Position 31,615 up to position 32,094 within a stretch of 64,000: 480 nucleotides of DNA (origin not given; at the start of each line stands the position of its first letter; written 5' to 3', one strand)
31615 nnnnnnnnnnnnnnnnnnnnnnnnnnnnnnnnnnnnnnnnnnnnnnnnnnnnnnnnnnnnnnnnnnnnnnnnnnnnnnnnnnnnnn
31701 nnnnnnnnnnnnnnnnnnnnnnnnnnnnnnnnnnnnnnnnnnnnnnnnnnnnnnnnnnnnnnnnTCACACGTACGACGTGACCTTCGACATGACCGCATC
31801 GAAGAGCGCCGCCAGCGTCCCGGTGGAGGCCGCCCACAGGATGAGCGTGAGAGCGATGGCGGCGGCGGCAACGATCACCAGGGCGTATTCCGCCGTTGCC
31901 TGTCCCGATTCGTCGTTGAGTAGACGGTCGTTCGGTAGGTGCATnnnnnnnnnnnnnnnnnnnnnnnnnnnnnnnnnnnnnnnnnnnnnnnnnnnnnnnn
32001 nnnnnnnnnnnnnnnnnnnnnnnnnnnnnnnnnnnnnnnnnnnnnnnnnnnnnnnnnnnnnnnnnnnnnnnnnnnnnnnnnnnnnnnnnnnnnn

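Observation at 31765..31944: Flp pilin gene missing from the ORF track (59 codons, below the track's apparent length cut-off)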

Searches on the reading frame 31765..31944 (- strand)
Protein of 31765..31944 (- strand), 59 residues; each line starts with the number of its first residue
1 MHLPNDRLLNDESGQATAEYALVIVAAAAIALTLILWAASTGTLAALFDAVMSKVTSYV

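Call 5: search_protein_families(library=pfam, proteins=[window:31765-31944:-], max_evalue=10)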
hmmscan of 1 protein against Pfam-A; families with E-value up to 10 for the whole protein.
window:31765-31944:- (59 aa): 2 families
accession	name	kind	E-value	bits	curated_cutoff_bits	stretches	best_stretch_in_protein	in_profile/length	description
PF14029.11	DUF4244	-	2.2e-07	30.6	27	1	8-41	6-39/54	Protein of unknown function (DUF4244)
PF04964.19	Flp_Fap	-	0.0058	16.8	32.2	1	9-54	2-41/46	Flp/Fap pilin component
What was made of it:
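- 31765..31944 (-): flp: 59-codon Flp-type prepilin gene (DUF4244 subfamily), including the TGA stop at 31765-31767. Pfam PF14029 scores 30.6 bits, above the cut-off of 27 (call 5).
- On Pfam DUF4244 (PF14029): 30.6 bits, E = 2.2e-7, residues 8-41 on profile positions 6-39 of 54 (call 5).
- On Pfam Flp_Fap (PF04964): 16.8 bits, E = 0.0058 (call 5).
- Closest known: Pfam DUF4244. Same: It scores above the curated threshold (call 5).
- It passes a curated Pfam threshold (call 5).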

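Call 6: search_protein_families(library=ncbifam, proteins=[window:31765-31944:-], max_evalue=10)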
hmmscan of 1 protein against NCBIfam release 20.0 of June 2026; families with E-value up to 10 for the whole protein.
window:31765-31944:- (59 aa): 0 families
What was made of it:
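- Pfam Flp_Fap is below threshold (16.8 bits against 32.2, call 5), and no NCBIfam model hits (call 6).
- Tried and rejected: NCBIfam scan of the pilin: no family hit (call 6).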

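Call 8: list_cluster_members(proteins=[window:31765-31944:-])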
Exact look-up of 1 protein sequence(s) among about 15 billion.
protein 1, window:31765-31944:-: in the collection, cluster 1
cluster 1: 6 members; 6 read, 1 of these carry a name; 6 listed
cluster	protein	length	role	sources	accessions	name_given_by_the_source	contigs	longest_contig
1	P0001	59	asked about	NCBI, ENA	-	-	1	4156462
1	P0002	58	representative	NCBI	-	-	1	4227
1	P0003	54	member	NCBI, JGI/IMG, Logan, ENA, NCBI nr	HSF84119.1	MAG TPA: DUF4244 domain-containing protein [Acidimicrobiia bacterium] | hypothetical protein | DUF4244 domain-containing protein [Acidimicrobiia bacterium]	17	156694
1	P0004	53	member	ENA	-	-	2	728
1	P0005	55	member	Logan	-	-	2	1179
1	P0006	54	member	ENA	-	-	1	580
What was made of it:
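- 31765..31944 (-): The exact sequence is in public protein sets (call 8).
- Only 64 kb of a roughly 4.16-Mb genome was visible (call 8).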

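Call 9: find_homologous_proteins(query=window:31765-31944:-, max_evalue=0.001)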
Query window:31765-31944:- (59 aa): 178 proteins with E <= 0.001 among 180 candidates; the best 120 are listed.
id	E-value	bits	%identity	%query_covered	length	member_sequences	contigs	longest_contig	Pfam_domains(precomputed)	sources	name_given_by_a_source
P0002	8.5e-19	84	89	93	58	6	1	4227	PF14029.12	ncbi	-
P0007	2.4e-18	82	90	85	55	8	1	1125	PF14029.12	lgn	-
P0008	1.1e-17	80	85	88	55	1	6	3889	PF14029.12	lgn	-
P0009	1.3e-17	80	88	86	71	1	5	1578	PF14029.12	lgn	-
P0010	2.6e-17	79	81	90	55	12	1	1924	PF14029.12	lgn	-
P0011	3.4e-17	79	78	93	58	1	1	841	PF14029.12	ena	-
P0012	4.3e-17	78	86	85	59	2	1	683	PF14029.12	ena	-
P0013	4.8e-17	78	73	100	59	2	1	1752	PF14029.12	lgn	-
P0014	3.5e-16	75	79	90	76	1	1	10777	PF14029.12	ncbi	-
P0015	4.1e-16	75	79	90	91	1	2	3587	PF14029.12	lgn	-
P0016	5.3e-16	75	75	100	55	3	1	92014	PF14029.12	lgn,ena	-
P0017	1.1e-15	74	70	95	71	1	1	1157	PF14029.12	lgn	-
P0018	1.7e-15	73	81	80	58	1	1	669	PF14029.12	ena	-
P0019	1.9e-15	73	80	86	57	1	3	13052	PF14029.12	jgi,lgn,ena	jgi:Flp pilus assembly pilin Flp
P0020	2.7e-15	73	74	90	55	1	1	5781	PF14029.12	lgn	-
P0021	3.0e-15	73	83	81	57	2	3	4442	PF14029.12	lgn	-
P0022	3.1e-15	73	77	88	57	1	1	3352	PF14029.12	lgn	-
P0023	3.2e-15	72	85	81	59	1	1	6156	PF14029.12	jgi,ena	-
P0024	3.4e-15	72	80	83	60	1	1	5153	PF14029.12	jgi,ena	-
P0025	3.4e-15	72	78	86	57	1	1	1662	PF14029.12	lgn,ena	-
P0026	5.3e-15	72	79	88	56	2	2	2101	PF14029.12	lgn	-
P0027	5.7e-15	72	75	92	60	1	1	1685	PF14029.12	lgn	-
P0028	5.8e-15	72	73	93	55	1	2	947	PF14029.12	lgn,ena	-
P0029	1.1e-14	71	70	92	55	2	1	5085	PF14029.12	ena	-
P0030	1.3e-14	71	83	81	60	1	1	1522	PF14029.12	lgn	-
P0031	1.6e-14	70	70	92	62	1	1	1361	PF14029.12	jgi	jgi:Flp pilus assembly pilin Flp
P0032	1.7e-14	70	72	90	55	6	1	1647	PF14029.12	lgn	-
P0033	1.8e-14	70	69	92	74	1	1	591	PF14029.12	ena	-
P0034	2.2e-14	70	77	88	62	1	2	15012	PF14029.12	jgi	jgi:Flp pilus assembly pilin Flp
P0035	2.3e-14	70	69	92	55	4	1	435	PF14029.12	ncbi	-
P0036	2.4e-14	70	70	90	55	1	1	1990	PF14029.12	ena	-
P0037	2.5e-14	70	70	92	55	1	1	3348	PF14029.12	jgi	jgi:Flp pilus assembly pilin Flp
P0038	2.8e-14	70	75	86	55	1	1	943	PF14029.12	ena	-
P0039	3.6e-14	69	70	92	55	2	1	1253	PF14029.12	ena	-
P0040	3.9e-14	69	71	88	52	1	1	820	PF14029.12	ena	-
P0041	3.9e-14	69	80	85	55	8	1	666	PF14029.12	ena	-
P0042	4.8e-14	69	73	88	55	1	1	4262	PF14029.12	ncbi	-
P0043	4.9e-14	69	71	92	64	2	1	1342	PF14029.12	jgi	jgi:Flp pilus assembly pilin Flp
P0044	5.1e-14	69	81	81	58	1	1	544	PF14029.12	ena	-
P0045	6.1e-14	68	70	92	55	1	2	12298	PF14029.12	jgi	jgi:Flp pilus assembly pilin Flp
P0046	6.7e-14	68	79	81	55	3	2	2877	PF14029.12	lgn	-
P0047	7.4e-14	68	66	97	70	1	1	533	PF14029.12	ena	-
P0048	8.1e-14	68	69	92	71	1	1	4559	PF14029.12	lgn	-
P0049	8.7e-14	68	66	90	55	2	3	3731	PF14029.12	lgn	-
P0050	9.8e-14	68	69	100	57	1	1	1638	PF14029.12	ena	-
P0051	9.8e-14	68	65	92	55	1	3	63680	PF14029.12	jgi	jgi:Flp pilus assembly pilin Flp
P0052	1.1e-13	68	77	81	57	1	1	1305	PF14029.12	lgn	-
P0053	1.3e-13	68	81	81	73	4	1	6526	PF14029.12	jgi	jgi:Flp pilus assembly pilin Flp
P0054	1.4e-13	67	69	100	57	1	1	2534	PF14029.12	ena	-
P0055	1.5e-13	67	68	100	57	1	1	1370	PF14029.12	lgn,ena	-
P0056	1.5e-13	67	77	81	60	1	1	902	PF14029.12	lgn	-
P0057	1.5e-13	67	78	85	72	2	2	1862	PF14029.12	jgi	jgi:Flp pilus assembly pilin Flp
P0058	1.6e-13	67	69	88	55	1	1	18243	PF14029.12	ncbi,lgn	-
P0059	1.7e-13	67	77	81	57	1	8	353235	PF14029.12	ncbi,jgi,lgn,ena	-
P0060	1.8e-13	67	72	85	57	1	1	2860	PF14029.12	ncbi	-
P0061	1.8e-13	67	70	90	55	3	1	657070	PF14029.12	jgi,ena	jgi:Flp pilus assembly pilin Flp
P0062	1.9e-13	67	70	90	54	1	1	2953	PF14029.12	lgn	-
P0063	2.0e-13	67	75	86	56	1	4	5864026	PF14029.12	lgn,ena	-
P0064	2.7e-13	66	69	88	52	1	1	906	PF14029.12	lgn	-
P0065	2.8e-13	66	76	83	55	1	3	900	PF14029.12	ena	-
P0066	2.9e-13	66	73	88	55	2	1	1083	PF14029.12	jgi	jgi:Flp pilus assembly pilin Flp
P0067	3.0e-13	66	70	90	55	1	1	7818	PF14029.12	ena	-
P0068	3.1e-13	66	71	86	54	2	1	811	PF14029.12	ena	-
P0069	3.3e-13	66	74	85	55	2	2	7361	PF14029.12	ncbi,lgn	-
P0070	3.7e-13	66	72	92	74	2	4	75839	PF14029.12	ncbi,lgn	ncbi:hypothetical protein BH24ACT7_BH24ACT7_09030 [soil metagenome]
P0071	3.7e-13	66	73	88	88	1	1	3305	PF14029.12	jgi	-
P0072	5.9e-13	65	77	81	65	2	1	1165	PF14029.12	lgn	-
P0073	6.0e-13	65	75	86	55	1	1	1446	PF14029.12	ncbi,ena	-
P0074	6.1e-13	65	72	85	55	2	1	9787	PF14029.12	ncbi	-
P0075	6.9e-13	65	71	86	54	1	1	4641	PF14029.12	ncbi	-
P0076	7.5e-13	65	66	90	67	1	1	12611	PF14029.12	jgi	jgi:Flp pilus assembly pilin Flp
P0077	7.7e-13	65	81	80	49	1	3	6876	PF14029.12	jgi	jgi:hypothetical protein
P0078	8.6e-13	65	70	85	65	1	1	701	PF04964.20,PF14029.12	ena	-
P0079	8.9e-13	65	77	81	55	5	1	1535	PF14029.12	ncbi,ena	-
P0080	9.3e-13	65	67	88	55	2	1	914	PF14029.12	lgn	-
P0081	1.0e-12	65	68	90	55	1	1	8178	PF14029.12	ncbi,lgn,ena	-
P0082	1.0e-12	65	68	90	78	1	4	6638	PF14029.12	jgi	jgi:Flp pilus assembly pilin Flp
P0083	1.1e-12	65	68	90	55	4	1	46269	PF14029.12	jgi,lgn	-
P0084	1.2e-12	65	69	86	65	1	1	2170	PF04964.20,PF14029.12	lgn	-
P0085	1.3e-12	64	71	88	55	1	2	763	PF14029.12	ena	-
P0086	1.5e-12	64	66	90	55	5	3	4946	PF14029.12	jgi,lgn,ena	-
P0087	2.0e-12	64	64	90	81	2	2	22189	PF14029.12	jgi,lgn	jgi:Flp pilus assembly pilin Flp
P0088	2.2e-12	64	71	83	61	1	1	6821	PF14029.12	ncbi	ncbi:MAG: DUF4244 domain-containing protein [Actinomycetota bacterium]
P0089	2.4e-12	64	69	86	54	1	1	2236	PF14029.12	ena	-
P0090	3.1e-12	63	64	90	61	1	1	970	PF14029.12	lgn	-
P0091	3.4e-12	63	66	90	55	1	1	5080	PF14029.12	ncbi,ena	-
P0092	3.9e-12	63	66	90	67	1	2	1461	PF14029.12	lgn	-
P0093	4.6e-12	63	69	88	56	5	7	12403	PF14029.12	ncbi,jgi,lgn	-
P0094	4.8e-12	63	72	85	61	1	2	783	PF14029.12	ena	-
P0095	6.3e-12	62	67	88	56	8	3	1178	PF14029.12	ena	-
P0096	6.5e-12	62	70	85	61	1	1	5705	PF14029.12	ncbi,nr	ncbi:MAG: DUF4244 domain-containing protein [Actinomycetota bacterium]|nr:DUF4244 domain-containing 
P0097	6.8e-12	62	66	90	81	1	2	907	PF14029.12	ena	-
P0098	6.9e-12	62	69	83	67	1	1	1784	PF14029.12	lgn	-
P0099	7.7e-12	62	66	90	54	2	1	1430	PF14029.12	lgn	-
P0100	8.4e-12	62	73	81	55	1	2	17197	PF14029.12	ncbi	-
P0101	9.3e-12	62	79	81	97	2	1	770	PF14029.12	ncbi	-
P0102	1.2e-11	61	73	81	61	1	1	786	PF14029.12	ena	-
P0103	1.2e-11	61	69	86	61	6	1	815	PF14029.12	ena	-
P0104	1.3e-11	61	69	83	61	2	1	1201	PF14029.12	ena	-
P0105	1.3e-11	61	69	86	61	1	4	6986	PF14029.12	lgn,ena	-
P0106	1.7e-11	61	69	86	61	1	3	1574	PF14029.12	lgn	-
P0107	1.8e-11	61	68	85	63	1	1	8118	PF14029.12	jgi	-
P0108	1.8e-11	61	70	85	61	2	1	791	PF14029.12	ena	-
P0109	1.9e-11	61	69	86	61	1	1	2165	PF14029.12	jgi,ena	-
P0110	1.9e-11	61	73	81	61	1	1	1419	PF14029.12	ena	-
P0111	2.1e-11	61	65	86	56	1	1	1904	PF14029.12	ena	-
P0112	2.1e-11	61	68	85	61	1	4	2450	PF14029.12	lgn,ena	-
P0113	2.1e-11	61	68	85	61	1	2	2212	PF14029.12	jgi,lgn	jgi:Flp pilus assembly pilin Flp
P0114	2.1e-11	61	67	86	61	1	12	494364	PF14029.12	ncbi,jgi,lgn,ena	jgi:Flp pilus assembly pilin Flp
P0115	2.2e-11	61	71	83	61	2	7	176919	PF14029.12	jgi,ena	jgi:Flp pilus assembly pilin Flp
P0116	2.3e-11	61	68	85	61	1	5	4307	PF14029.12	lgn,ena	-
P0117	2.4e-11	60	67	86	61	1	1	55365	PF14029.12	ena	-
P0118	2.4e-11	60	65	88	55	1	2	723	PF14029.12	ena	-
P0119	2.5e-11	60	72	80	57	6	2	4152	PF14029.12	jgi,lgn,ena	-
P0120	2.7e-11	60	63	88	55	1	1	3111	PF14029.12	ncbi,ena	-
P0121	3.0e-11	60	67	86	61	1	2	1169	PF14029.12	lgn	-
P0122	3.2e-11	60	73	81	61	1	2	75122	PF14029.12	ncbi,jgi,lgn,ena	-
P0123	3.6e-11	60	68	85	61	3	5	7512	PF14029.12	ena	-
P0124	3.9e-11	60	68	85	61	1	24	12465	PF14029.12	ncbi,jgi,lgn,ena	jgi:Flp pilus assembly pilin Flp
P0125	4.0e-11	60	68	85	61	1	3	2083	PF14029.12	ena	-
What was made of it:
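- Closest known: Pfam DUF4244. Same: All listed homologues carry a precomputed PF14029 hit, and sources name them 'DUF4244 domain-containing protein' or 'Flp pilus assembly pilin Flp' (calls 8, 9).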

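Call 10: find_encoding_contigs(protein=window:31765-31944:-, flank=10000, max_places=4)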
Protein window:31765-31944:- (59 aa): no gene with exactly this product is on record in the collection.
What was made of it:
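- Tried and rejected: Exact-protein contig look-up to fetch more of the source genome: no record (call 10).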

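Call 16: search_solved_structures(query=A1, max_evalue=10, show_alignments=3)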
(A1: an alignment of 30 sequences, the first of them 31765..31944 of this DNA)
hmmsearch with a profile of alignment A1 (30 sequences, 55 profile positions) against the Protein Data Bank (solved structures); distinct sequences matched with E-value up to 10: 5.
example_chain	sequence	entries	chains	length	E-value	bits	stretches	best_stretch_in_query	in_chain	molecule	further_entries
6b9h_B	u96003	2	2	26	0.7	12.8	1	34-51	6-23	Cytoplasmic dynein 1 light intermediate chain 1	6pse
6psd_F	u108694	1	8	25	0.71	12.7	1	34-50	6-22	cDNA FLJ10219 fis, clone HEMBA1007018, highly similar to Cytoplasmic dynein 1 light interm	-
6mpm_A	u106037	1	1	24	0.82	12.5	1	20-34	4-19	Matrix protein 2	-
1npl_A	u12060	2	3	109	1.5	11.7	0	32-41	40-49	PROTEIN (AGGLUTININ) | Agglutinin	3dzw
1jpc_A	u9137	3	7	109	3.9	10.4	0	32-41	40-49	AGGLUTININ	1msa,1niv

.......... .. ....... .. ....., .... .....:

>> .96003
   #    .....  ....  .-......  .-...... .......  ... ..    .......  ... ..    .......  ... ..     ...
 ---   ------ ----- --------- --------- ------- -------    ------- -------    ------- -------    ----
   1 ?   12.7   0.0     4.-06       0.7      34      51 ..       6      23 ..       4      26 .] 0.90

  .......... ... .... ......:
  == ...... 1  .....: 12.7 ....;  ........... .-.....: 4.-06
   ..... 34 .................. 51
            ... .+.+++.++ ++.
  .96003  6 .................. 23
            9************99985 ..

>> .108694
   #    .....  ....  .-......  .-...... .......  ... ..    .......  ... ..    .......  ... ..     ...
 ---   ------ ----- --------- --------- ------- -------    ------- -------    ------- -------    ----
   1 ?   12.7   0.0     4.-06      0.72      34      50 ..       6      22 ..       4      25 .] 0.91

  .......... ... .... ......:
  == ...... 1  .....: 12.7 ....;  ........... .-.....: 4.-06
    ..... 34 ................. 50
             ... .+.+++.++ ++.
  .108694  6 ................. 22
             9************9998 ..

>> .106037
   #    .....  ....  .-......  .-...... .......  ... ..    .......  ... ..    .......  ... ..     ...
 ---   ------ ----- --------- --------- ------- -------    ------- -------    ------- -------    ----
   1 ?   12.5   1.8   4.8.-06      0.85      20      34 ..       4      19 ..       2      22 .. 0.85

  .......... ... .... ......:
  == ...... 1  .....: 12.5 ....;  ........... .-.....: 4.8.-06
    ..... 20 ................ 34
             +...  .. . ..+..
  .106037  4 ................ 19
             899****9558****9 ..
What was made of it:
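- Tried and rejected: Profile search of solved-structure sequences with the pilin alignment: only chance hits at E >= 0.7 (call 16).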

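Call 17: find_related_loci(query=A1, collection=genome_contigs, flank=6000)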
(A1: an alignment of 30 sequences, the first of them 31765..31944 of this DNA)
Query A1 (59 aa) in genome_contigs; peptide patterns used: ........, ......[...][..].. (x = any residue, [..] = any of these).
599 stretches matched a pattern (row limit reached: there are more); 319 encode a relative of the query (tblastn E <= 1e-3); the best 80 are kept; 80 distinct loci.
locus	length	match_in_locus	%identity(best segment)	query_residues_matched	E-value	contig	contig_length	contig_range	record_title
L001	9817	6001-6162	57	6-59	2e-16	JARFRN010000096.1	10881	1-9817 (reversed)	MAG: Acidimicrobiia bacterium isolate MAG_Ve_Sed_51 k141_3567152, whole genome shotgun sequence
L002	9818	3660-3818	62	7-59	2e-15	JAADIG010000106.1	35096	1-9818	MAG: Actinomycetota bacterium isolate M_MetaBat.3 contig-127_1243, whole genome shotgun sequence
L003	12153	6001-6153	65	9-59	4e-15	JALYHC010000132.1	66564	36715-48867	MAG: Actinomycetota bacterium isolate GDC bin27 SD1469-71_k127_1669840, whole genome shotgun sequence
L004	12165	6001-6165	81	3-59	2e-14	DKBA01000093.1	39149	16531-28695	MAG TPA_asm: Acidimicrobiia bacterium UBA6912 UBA6912_contig_1948, whole genome shotgun sequence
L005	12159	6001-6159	51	7-59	3e-14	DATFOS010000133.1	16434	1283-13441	MAG TPA_asm: Acidimicrobiales bacterium isolate SMAG_U9283 k141_2605998, whole genome shotgun sequence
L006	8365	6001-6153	57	9-59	6e-14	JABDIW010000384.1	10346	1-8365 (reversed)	MAG: Acidimicrobiia bacterium isolate SS_bin_7 k127_2466837, whole genome shotgun sequence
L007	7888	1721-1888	46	4-59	9e-14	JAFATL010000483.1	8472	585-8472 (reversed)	MAG: Actinomycetota bacterium isolate CP_BM_ER_R9_11 BM_ER_R9_k147_98026, whole genome shotgun sequence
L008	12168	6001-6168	50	2-59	1e-13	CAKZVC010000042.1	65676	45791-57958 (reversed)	MAG: uncultured Acidimicrobiales bacterium isolate L4_Bin_MAXBIN__068_sub_1 genome assembly, contig: c_000000760028, who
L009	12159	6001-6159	78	2-59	2e-13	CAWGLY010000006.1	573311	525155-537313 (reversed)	MAG: uncultured Acidimicrobiia bacterium isolate MFD09779.bin.1.356 genome assembly, contig: contig_7012, whole genome s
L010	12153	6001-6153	88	9-59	2e-13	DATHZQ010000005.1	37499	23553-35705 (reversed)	MAG TPA_asm: Acidimicrobiia bacterium isolate SMAG_U16242 k141_506107, whole genome shotgun sequence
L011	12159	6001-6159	51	7-59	3e-13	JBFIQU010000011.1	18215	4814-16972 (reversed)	MAG: Acidimicrobiia bacterium isolate Mix_sand12.2021.10.Z.98 k141_354660_length_18215_cov_14.8164, whole genome shotgun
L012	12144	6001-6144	54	10-57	3e-13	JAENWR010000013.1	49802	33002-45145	MAG: Acidimicrobiia bacterium isolate 5_8_m_bin22 k141_339685_length_49802_cov_78.8814, whole genome shotgun sequence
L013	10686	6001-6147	55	9-57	4e-13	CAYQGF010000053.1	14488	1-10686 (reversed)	MAG TPA_asm: uncultured Iamiaceae bacterium isolate SRP344714_co1_236 genome assembly, contig: NODE_7611_length_14488_co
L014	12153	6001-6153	49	9-59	4e-13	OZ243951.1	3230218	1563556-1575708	MAG: Candidatus Aldehydirespiratoraceae bacterium isolate d6686e6b-c766-4219-a85b-b3fd03f9654a genome assembly, chromoso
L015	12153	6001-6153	51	9-59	3e-13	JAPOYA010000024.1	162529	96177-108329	MAG: Acidimicrobiaceae bacterium isolate COS4_bin_1 NODE_87_length_162529_cov_24.5048, whole genome shotgun sequence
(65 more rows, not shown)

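Call 31: predict_structure(alignment_id=A1)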
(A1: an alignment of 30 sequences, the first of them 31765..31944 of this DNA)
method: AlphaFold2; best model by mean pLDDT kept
length: 59 residues; sequences in the alignment: 30
mean_pLDDT: 83.7   pTM: 0.47
mean pLDDT of the five models: 83.7, 83.0, 82.6, 78.9, 73.8
residues with pLDDT >= 90: 32; 70-90: 11; 50-70: 16; < 50: 0
segments of 3 or more residues with pLDDT < 50: none
pLDDT, mean of each block of 10 residues (from residue 1): 59 70 96 95 91 93
secondary structure, 60 per line:
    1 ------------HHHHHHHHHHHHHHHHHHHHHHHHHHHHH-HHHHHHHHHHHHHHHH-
elements in order: H13-41 H43-58
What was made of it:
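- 31903..31944 (-): Leader peptide, codons 1-14 (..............), ending in the invariant Gly14 at position -1 of the predicted cut. The leader has low pLDDT and no secondary structure in the model (call 31).
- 31768..31902 (-): Predicted mature pilin, 45 aa (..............TSYV), about 4.57 kDa, with Glu at +5 and Tyr at +6. The model has helices at 13-41 and 43-58 with pLDDT above 90 (call 31).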

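Call 35: fold_search(model_id=the predicted structure, library=pdb)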
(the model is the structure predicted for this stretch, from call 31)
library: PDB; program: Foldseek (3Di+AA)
matches with E <= 10: 0; with E <= 0.001: 0
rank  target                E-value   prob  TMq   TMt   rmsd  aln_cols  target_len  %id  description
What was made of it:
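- Neither a sequence search of solved structures (call 16) nor a fold search (call 35) returned a pilin.
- Tried and rejected: Foldseek of the pilin model against the PDB: no matches (call 35).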

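Call 59: search_protein_representatives(alignment_id=A1)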
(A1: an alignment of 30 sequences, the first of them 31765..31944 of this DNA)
Query: 30 sequences, 55 profile positions. Proteins with E-value up to 0.001 (for the whole library): 961; up to 1e-10: 418; up to 1e-30: 0. The best 150 are listed.
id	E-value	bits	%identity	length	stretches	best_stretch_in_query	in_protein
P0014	4.5e-26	106.3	-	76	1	3-55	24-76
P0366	5.9e-25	102.7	-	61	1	1-54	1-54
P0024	5.7e-24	99.5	-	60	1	5-55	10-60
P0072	6.8e-24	99.3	-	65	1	5-55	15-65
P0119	7.2e-24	99.2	-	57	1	1-54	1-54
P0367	1.9e-23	97.9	-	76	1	3-54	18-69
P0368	2.1e-23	97.7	-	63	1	5-55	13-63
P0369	4.1e-23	96.8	-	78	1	4-55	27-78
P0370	4.7e-22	93.4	-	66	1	4-54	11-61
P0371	5.3e-22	93.2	-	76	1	1-55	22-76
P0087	3.1e-21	90.8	-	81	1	3-55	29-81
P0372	3.2e-21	90.7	-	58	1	4-53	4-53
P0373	5.7e-21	89.9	-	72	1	4-54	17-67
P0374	1.1e-20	89.0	-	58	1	1-55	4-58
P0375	9.4e-20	86.0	-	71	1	6-54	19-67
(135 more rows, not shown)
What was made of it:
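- There are 961 family representatives at E <= 1e-3 (call 59).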
